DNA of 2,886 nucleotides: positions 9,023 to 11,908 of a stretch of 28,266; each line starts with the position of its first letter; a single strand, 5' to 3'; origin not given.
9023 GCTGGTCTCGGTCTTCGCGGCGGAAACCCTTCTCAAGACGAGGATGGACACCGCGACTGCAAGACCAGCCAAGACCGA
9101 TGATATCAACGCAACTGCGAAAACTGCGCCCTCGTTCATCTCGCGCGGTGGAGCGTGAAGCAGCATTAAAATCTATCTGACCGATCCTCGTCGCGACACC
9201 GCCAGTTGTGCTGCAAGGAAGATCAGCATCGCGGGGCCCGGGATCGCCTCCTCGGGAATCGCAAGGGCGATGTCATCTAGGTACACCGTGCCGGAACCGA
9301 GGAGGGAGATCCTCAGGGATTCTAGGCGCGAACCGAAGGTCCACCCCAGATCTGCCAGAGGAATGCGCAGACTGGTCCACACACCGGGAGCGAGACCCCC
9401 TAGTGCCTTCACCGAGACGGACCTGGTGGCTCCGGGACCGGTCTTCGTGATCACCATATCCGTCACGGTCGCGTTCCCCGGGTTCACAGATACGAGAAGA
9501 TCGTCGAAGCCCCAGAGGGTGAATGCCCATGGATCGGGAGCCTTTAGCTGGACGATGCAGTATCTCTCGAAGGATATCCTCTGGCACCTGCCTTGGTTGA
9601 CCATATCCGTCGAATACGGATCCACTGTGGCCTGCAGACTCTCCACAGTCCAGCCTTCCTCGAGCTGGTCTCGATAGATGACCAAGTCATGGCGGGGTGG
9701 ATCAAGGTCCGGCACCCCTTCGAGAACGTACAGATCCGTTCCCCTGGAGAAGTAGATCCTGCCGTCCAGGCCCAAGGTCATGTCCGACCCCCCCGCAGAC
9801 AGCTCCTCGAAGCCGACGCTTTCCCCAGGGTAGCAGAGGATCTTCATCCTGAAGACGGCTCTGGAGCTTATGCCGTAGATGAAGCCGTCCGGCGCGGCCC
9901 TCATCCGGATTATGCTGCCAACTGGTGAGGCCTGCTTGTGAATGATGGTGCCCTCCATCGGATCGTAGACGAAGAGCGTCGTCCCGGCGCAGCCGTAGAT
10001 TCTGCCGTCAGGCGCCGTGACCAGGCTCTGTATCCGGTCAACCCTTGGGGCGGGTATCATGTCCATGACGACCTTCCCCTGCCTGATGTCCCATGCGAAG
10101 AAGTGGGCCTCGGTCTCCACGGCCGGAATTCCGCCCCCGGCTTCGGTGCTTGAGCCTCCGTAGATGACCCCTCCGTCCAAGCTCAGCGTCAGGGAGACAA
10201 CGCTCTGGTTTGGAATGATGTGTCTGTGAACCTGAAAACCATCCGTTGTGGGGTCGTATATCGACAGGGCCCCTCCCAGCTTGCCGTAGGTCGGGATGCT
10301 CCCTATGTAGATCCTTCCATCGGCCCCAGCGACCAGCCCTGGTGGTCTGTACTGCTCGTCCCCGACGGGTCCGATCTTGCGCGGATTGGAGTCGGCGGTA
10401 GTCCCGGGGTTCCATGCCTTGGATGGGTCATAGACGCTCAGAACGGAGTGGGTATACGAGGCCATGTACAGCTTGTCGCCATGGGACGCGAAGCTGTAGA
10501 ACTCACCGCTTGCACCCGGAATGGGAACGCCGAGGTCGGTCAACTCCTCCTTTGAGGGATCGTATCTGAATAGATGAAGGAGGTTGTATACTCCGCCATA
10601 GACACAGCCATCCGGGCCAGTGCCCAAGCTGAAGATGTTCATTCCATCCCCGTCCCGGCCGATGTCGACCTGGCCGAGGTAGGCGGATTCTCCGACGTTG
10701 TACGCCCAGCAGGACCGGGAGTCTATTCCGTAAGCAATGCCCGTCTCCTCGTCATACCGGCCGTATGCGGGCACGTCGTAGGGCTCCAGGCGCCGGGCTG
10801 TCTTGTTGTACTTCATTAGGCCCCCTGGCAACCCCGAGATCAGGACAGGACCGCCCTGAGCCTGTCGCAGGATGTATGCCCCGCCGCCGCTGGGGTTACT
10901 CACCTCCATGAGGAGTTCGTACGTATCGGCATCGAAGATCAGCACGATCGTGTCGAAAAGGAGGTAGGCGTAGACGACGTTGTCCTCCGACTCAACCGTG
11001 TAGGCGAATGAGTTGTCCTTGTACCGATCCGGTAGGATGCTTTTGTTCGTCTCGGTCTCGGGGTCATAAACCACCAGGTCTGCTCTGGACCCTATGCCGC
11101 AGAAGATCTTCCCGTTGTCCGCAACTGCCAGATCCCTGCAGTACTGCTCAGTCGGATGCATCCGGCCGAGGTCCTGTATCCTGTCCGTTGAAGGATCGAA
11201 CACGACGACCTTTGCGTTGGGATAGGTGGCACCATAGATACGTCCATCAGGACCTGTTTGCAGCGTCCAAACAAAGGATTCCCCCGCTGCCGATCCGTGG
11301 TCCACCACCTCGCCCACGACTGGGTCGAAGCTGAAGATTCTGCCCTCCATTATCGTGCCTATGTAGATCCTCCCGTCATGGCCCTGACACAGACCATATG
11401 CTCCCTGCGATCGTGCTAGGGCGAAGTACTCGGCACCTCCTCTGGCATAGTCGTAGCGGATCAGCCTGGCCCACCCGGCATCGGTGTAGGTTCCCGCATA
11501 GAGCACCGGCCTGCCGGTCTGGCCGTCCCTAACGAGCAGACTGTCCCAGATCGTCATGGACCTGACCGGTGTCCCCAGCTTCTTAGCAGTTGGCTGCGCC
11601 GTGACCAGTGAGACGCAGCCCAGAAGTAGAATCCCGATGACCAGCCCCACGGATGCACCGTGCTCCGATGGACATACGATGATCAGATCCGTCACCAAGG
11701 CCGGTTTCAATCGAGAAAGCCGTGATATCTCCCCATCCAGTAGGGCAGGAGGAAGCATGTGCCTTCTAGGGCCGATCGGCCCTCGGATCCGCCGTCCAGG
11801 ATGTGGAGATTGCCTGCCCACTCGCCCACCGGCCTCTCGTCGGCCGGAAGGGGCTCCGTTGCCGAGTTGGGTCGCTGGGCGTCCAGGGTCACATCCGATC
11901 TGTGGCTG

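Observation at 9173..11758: Roughly 860-aa YVTN-propeller surface protein with a PGP-variant PGF-CTERM-like tail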

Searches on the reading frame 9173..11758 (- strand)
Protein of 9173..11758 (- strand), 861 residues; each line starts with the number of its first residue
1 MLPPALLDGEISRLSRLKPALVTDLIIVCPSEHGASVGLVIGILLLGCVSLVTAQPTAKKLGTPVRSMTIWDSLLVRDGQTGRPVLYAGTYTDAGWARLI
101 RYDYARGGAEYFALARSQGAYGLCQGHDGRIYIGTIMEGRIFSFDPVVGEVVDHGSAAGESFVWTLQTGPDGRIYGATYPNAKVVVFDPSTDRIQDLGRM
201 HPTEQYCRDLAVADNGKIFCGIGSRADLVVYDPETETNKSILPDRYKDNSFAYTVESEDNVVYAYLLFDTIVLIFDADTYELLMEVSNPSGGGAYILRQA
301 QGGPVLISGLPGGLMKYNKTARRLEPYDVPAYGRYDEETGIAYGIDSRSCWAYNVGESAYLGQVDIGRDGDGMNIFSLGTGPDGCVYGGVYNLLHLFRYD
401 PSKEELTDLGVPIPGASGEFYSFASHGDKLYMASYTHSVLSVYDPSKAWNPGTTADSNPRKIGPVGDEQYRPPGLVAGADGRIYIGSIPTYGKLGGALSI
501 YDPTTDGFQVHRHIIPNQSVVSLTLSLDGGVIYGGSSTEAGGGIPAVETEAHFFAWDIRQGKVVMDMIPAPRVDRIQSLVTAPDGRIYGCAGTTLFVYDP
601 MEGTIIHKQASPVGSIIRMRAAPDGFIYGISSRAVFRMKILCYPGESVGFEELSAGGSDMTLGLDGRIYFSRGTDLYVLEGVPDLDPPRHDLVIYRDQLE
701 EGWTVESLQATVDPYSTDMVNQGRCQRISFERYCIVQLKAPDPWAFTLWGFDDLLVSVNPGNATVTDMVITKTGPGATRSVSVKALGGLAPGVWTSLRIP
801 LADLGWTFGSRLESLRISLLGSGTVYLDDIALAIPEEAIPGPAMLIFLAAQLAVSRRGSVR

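Call 4: search_protein_families(library=pfam, proteins=[window:9173-11758:-], max_evalue=0.1)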
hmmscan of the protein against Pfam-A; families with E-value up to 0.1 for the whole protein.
window:9173-11758:- (861 aa): 5 families
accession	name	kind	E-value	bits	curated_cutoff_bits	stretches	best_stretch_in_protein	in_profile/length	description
PF13964.12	Kelch_6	-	3.8e-05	24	25.3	0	178-201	24-47/50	Kelch motif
PF07494.17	Reg_prop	-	0.00018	21.7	20.4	0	120-135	7-22/24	Two component regulator propeller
PF24814.1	WD40_Prp19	-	0.0094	15.5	320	0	552-615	114-179/281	Prp19 WD40 domain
PF24684.1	Vgb_lyase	-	0.01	15.1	50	1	106-177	84-155/290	Virginiamycin B lyase family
PF24796.1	WDR55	-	0.02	14.3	200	0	160-246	7-95/296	WDR55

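Call 5: search_protein_families(library=ncbifam, proteins=[window:9173-11758:-], max_evalue=1)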
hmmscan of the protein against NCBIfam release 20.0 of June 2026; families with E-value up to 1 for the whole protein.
window:9173-11758:- (861 aa): 1 family
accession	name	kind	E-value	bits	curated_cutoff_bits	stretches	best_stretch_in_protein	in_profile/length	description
TIGR02604.1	Piru_Ver_Nterm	subfamily_domain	0.0011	18.5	122.2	0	428-485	282-336/367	PVC-type heme-binding CxxCH protein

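Call 9: find_homologous_proteins(query=window:9173-11758:-, max_evalue=0.001)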
Query window:9173-11758:- (861 aa): 364 proteins with E <= 0.001 among 8000 candidates; the best 120 are listed.
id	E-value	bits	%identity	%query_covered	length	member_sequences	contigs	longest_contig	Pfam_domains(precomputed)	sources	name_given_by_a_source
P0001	0.0e+0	1946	100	98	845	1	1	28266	-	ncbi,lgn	-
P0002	0.0e+0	1194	64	93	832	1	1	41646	-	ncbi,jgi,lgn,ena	-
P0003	0.0e+0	1179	64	93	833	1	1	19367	PF07494.18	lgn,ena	-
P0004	0.0e+0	1146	62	92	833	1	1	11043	PF07494.18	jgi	-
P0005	0.0e+0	1141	61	93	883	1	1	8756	-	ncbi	-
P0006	0.0e+0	1140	61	93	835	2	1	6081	-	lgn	-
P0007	0.0e+0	1104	60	95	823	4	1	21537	-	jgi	-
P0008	0.0e+0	1098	59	94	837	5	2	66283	-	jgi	-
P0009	0.0e+0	1075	57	95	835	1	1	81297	PF07494.18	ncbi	-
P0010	0.0e+0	1034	56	95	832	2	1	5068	PF24814.2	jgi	-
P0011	0.0e+0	1033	57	93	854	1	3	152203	PF07494.18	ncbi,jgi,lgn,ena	-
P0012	0.0e+0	1015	57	93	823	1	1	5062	-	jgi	-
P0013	0.0e+0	1014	57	92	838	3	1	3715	PF07494.18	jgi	-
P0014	4.1e-294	996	55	91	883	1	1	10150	PF13360.14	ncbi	-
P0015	9.5e-285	965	54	91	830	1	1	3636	-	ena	-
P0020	2.3e-269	914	51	95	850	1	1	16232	-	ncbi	-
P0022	1.7e-250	852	50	93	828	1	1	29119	-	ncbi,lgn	-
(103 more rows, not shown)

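Call 11: list_cluster_members(proteins=[P0001, P0002, P0005, P0009, P0011, P0014, P0020, P0022])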
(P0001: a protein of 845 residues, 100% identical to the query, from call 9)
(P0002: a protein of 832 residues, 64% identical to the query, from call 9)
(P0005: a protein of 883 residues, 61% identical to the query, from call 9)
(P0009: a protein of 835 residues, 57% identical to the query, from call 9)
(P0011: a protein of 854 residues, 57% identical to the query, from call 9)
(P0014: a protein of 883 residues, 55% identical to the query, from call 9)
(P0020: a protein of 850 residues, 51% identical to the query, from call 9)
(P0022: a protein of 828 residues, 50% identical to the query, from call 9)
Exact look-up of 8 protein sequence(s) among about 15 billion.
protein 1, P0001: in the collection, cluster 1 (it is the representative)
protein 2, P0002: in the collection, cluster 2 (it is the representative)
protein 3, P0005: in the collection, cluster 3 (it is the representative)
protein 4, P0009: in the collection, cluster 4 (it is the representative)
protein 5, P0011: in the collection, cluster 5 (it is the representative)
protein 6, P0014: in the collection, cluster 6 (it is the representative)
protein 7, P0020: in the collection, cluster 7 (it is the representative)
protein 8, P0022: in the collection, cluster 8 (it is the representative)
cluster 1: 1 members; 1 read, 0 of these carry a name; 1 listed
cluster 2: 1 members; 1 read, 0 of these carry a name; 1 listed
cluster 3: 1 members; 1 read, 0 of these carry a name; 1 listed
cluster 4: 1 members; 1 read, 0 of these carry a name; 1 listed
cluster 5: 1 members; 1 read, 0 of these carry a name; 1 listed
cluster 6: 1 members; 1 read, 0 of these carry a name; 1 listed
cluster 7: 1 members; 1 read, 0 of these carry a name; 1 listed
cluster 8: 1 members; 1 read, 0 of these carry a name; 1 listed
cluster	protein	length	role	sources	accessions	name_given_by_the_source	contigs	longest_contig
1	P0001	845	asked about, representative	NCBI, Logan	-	-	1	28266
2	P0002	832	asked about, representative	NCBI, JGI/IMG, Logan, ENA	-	-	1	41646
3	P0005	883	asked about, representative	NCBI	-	-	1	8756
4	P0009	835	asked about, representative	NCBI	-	-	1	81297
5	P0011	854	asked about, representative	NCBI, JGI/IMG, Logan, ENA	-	-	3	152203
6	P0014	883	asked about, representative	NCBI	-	-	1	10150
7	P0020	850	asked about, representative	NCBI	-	-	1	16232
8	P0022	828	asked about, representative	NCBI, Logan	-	-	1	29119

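Call 14: find_encoding_contigs(protein=P0001, flank=10000, max_places=3)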
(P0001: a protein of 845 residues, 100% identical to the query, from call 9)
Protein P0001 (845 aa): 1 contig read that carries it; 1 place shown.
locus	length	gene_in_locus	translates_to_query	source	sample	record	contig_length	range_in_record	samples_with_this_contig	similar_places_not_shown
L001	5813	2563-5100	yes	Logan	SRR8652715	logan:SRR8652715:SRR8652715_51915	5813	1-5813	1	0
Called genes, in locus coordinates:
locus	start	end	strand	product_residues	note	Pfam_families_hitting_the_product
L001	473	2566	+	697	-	PF07494:Reg_prop (faint)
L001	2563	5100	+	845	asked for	-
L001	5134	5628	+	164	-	-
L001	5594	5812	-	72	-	?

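Call 21: find_related_loci(query=A1, collection=genome_contigs, flank=10000)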
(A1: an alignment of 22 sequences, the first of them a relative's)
Query A1 (845 aa) in genome_contigs; peptide patterns used: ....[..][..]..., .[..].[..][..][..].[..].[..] (x = any residue, [..] = any of these).
70 stretches matched a pattern; 20 encode a relative of the query (tblastn E <= 1e-3); 20 distinct loci.
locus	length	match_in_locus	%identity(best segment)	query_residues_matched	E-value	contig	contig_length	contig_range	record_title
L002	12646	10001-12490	63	14-841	0e+0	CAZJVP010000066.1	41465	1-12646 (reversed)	MAG TPA_asm: uncultured Thermococci archaeon isolate SRP231805_co4_37 genome assembly, contig: k141_111568, whole genome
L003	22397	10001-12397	57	23-823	0e+0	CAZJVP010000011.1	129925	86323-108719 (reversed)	MAG TPA_asm: uncultured Thermococci archaeon isolate SRP231805_co4_37 genome assembly, contig: k141_14936, whole genome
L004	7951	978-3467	57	14-820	0e+0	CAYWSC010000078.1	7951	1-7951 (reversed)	MAG TPA_asm: Candidatus Hadarchaeota archaeon isolate binchicken_co6_196 genome assembly, contig: NODE_11748_length_7951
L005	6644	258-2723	54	14-829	0e+0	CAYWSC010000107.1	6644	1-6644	MAG TPA_asm: Candidatus Hadarchaeota archaeon isolate binchicken_co6_196 genome assembly, contig: NODE_15148_length_6644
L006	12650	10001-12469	51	23-841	0e+0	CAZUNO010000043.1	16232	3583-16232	MAG TPA_asm: Candidatus Hadarchaeota archaeon isolate SRP141376_co1_11 genome assembly, contig: NODE_7253_length_16232_c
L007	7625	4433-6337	58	19-663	0e+0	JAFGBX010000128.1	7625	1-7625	MAG: Promethearchaeota archaeon isolate Zod_Metabat.1055 k87_3468209, whole genome shotgun sequence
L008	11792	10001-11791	57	21-620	0e+0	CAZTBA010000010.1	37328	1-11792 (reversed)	MAG TPA_asm: uncultured bacterium isolate SRP323688_co1_241 genome assembly, contig: NODE_2028_length_37328_cov_6.590105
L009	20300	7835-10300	57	23-841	0e+0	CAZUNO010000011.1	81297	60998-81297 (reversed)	MAG TPA_asm: Candidatus Hadarchaeota archaeon isolate SRP141376_co1_11 genome assembly, contig: NODE_768_length_81297_co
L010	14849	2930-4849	50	25-666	0e+0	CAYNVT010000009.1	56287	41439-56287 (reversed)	MAG TPA_asm: uncultured Bacteriovoracaceae bacterium isolate SRP278314_co1_180 genome assembly, contig: NODE_741_length_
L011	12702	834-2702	51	42-664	0e+0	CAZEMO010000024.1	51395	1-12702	MAG TPA_asm: uncultured Bacteriovoracaceae bacterium isolate SRP220891_co2_140 genome assembly, contig: NODE_919_length_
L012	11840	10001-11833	42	34-650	1e-143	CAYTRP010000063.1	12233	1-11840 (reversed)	MAG TPA_asm: uncultured Candidatus Sumerlaeota bacterium isolate SRP344714_co2_121 genome assembly, contig: NODE_13597_l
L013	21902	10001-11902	32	41-660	3e-75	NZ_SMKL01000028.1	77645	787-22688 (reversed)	Jiangella ureilytica strain KC603 NODE_28_length_77645_cov_43.539, whole genome shotgun sequence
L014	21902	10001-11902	31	43-660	6e-73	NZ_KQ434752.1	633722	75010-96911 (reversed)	Jiangella muralis strain DSM 45357 Scaffold2, whole genome shotgun sequence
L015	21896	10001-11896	27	36-653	2e-40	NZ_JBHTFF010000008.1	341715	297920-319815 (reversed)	Microlunatus sp. GCM10028923 strain SOC37 spades_K_17_127_8, whole genome shotgun sequence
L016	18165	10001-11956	26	20-672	8e-38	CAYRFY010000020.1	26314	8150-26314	MAG TPA_asm: uncultured Armatimonadia bacterium isolate binchicken_co39_10 genome assembly, contig: NODE_4454_length_263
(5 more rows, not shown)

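Call 32: predict_structure(alignment_id=A1)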
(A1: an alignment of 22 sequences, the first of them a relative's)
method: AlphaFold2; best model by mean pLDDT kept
length: 845 residues; sequences in the alignment: 22
mean_pLDDT: 88.9   pTM: 0.83
mean pLDDT of the five models: 88.9, 87.9, 87.5, 85.8, 85.3
residues with pLDDT >= 90: 584; 70-90: 199; 50-70: 32; < 50: 30
segments of 3 or more residues with pLDDT < 50: 1-19, 31-36, 842-845
pLDDT, mean of each block of 10 residues (from residue 1): 30 38 61 55 95 91 91 92 93 90 93 96 95 95 94 96 95 96 92 96 94 95 95 90 96 92 96 88 93 92 94 89 91 90 90 89 96 90 96 82 90 91 90 91 89 88 96 86 94 90 94 97 78 92 96 94 96 96 96 95 93 96 86 92 94 97 86 88 92 93 90 95 88 89 91 91 84 84 91 91 94 88 60 72 46
secondary structure, 60 per line:
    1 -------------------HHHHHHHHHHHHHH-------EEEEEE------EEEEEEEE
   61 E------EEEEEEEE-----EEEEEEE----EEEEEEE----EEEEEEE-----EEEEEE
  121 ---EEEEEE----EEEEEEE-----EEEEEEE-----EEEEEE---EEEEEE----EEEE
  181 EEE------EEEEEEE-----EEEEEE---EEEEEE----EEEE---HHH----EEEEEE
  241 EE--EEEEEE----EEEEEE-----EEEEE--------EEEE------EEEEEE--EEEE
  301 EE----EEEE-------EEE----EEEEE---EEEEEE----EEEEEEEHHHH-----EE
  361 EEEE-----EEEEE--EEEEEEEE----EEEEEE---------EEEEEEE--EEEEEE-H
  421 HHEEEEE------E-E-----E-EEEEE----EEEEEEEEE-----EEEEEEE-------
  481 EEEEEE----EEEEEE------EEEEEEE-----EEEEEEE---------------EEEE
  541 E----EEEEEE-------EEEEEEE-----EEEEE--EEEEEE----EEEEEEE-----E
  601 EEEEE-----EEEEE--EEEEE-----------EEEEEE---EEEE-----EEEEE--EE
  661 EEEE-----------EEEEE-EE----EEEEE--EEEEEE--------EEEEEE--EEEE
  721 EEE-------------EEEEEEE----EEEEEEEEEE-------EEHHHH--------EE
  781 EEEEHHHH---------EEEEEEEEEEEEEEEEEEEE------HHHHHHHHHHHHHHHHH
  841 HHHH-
elements in order (helices of 4 or more, strands of 3 or more residues): H20-33 E41-46 E53-61 E68-75 E81-87 E92-98 E103-109 E115-120 E124-129 E134-140 E146-152 E158-163 E167-172 E177-183 E190-196 E202-207 E211-216 E221-224 E235-242 E245-250 E255-260 E266-270 E279-282 E289-294 E297-302 E307-310 E318-320 E325-329 E333-338 E343-349 H350-353 E359-364 E370-374 E377-384 E389-394 E404-410 E413-418 E423-427 E444-448 E453-461 E467-473 E481-486 E491-496 E503-509 E515-521 E537-541 E546-551 E559-565 E571-575 E578-583 E588-594 E600-605 E611-615 E618-622 E634-639 E643-646 E652-656 E659-664 E676-680 E688-692 E695-700 E709-714 E717-723 E737-743 E748-757 H767-770 E779-784 H785-788 E798-817 H824-844
